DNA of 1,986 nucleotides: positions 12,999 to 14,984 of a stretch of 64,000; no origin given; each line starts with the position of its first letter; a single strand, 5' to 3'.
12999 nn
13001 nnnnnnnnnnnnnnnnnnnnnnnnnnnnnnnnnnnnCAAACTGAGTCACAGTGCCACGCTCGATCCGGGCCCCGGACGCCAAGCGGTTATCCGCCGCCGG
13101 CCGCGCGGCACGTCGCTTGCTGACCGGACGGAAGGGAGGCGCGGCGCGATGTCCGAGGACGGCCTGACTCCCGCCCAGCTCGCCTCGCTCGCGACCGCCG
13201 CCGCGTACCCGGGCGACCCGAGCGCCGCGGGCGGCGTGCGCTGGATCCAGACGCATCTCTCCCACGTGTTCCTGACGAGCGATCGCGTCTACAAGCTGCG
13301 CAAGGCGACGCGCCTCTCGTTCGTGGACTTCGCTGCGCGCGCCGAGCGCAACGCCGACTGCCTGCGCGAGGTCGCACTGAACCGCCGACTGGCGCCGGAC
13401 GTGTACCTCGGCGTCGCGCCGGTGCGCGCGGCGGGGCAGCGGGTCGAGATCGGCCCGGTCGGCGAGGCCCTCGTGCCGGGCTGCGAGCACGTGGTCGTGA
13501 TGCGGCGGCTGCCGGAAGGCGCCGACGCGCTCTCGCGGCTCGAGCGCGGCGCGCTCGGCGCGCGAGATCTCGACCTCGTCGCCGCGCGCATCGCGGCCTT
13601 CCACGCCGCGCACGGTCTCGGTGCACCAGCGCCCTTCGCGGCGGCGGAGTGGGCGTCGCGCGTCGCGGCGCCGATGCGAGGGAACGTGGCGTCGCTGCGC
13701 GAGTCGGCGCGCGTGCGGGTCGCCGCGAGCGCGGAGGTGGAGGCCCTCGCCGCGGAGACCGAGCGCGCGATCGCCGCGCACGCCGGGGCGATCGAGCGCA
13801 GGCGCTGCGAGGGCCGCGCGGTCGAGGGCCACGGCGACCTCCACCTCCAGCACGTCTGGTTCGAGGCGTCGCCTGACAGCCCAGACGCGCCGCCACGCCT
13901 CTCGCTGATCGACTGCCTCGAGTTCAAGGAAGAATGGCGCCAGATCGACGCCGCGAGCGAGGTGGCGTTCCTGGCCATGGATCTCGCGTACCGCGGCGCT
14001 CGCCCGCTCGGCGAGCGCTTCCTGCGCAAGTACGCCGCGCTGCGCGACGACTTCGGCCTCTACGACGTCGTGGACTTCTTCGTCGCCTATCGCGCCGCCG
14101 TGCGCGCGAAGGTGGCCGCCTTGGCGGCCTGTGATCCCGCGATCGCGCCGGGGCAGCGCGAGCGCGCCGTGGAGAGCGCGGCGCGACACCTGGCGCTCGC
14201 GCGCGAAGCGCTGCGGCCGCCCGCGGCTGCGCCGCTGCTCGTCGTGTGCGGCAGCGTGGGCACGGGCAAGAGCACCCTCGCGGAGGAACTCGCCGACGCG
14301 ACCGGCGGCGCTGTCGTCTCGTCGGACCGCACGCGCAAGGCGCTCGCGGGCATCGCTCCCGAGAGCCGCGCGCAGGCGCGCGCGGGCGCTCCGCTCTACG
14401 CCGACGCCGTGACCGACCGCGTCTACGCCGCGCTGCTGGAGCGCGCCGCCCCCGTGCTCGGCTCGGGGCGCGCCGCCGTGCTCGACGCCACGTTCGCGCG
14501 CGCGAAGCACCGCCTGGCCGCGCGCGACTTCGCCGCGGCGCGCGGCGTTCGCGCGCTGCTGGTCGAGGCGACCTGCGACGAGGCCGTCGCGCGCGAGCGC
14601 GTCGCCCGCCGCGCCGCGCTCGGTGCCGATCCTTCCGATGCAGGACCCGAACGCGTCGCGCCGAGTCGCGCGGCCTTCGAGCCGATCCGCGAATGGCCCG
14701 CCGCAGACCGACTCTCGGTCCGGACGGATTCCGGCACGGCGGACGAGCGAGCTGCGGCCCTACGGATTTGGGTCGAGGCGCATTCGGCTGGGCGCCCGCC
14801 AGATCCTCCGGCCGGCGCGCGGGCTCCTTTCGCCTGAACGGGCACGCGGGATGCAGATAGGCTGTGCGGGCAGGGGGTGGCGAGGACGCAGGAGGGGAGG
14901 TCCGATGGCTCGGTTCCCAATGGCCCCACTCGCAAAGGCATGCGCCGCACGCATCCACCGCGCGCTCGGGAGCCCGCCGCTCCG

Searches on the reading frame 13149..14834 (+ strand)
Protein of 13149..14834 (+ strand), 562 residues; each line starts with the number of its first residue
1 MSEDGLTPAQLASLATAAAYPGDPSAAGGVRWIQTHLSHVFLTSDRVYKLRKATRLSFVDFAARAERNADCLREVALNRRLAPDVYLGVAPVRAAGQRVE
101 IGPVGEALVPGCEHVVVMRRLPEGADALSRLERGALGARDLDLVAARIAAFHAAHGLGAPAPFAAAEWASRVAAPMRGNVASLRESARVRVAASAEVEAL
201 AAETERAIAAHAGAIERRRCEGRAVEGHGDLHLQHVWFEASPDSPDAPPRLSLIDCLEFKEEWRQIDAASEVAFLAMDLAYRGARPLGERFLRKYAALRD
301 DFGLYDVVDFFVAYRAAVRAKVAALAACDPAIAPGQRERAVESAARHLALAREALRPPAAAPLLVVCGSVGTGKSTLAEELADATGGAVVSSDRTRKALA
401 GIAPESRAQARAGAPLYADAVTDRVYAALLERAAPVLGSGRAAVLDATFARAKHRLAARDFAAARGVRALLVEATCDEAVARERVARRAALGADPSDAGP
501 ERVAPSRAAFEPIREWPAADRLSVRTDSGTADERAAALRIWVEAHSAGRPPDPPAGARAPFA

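Call 54: search_protein_families(library=pfam, proteins=[window:13149-14834:+], max_evalue=0.0001)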
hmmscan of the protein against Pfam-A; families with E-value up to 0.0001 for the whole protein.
window:13149-14834:+ (562 aa): 2 families
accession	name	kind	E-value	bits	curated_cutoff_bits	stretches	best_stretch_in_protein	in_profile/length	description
PF13671.12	AAA_33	-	6e-27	95.1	27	1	363-512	1-142/143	AAA domain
PF06414.18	Zeta_toxin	-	1.9e-06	27.9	22.3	1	362-503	16-153/199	Zeta toxin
